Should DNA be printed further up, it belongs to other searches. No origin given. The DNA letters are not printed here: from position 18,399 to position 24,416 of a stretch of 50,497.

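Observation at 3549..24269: A 6,906-aa lipid-anchored protein encoded by a single 20.7-kb ORF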

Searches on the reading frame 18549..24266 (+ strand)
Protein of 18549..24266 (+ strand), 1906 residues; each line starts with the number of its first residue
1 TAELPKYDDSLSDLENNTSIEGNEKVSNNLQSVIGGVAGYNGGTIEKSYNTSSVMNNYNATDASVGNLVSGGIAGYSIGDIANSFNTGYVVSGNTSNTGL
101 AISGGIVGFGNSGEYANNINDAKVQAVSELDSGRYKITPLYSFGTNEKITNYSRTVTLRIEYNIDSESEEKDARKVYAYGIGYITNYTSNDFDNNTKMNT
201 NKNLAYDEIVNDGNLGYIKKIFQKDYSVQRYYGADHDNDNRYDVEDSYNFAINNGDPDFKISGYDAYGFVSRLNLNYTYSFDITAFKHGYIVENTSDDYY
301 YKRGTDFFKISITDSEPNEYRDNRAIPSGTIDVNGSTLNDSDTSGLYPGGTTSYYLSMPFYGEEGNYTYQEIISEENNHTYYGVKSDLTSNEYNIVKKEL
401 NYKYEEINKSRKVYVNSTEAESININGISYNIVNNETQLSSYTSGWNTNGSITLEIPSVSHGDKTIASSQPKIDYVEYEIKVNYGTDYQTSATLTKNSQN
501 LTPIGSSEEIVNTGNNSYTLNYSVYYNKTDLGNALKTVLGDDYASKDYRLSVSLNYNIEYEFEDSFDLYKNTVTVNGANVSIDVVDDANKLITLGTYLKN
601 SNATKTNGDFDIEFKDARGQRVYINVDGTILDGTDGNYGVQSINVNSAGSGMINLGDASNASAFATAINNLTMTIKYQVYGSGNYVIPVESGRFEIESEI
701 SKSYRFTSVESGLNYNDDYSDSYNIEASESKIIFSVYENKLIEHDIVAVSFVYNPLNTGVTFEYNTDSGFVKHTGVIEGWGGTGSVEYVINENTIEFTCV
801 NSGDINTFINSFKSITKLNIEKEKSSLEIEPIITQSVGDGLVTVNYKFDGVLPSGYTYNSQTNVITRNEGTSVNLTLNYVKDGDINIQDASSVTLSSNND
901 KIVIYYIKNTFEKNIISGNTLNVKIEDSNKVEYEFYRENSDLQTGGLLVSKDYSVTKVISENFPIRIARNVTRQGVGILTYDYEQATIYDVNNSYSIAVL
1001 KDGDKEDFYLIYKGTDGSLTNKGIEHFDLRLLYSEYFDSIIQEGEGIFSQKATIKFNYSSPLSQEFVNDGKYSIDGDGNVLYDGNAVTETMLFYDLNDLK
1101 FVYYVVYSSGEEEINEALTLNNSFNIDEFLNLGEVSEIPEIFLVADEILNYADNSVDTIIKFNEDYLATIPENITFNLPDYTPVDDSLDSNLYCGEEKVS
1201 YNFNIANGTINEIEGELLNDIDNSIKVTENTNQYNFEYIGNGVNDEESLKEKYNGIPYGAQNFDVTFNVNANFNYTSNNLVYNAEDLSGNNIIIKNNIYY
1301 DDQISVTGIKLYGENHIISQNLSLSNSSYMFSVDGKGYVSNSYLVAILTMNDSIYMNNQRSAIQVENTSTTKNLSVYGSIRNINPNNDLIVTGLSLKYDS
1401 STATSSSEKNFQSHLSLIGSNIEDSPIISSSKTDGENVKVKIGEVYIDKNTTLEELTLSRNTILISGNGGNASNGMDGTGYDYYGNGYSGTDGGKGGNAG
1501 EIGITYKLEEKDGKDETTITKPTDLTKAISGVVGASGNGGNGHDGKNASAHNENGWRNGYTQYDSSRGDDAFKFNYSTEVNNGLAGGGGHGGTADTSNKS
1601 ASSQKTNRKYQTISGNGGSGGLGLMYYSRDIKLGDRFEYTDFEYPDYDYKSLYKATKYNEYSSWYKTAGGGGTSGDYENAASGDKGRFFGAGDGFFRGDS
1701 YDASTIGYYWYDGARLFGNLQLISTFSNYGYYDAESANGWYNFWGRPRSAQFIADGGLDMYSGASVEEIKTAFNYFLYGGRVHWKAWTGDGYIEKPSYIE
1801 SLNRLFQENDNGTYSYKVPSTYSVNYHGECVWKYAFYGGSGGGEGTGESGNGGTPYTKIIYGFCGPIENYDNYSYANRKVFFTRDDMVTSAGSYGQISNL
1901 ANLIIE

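Call 15: find_homologous_proteins(query=window:18549-24266:+, max_evalue=0.00001)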
Query window:18549-24266:+ (1906 aa): 1 proteins with E <= 0.00001 among 8000 candidates.
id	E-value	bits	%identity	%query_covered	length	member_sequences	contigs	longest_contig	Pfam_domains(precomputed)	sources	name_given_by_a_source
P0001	8.7e-52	194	37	4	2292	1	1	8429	-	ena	-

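Call 19: search_protein_families(library=ncbifam, proteins=[window:18948-24266:+], max_evalue=1)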
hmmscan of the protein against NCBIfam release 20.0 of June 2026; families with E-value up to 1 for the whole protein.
window:18948-24266:+ (1773 aa): 0 families

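Call 24: find_encoding_contigs(protein=P0001, flank=10000)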
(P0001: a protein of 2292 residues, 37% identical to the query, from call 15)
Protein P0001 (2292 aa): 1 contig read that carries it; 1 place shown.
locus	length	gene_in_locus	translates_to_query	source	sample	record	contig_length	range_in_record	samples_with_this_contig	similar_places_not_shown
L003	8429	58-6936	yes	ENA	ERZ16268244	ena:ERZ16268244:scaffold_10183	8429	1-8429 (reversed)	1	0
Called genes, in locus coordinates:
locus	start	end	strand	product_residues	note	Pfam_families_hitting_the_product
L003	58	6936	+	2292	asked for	-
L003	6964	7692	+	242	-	PF14520:HHH_5 (weak), PF04002:RadC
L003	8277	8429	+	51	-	?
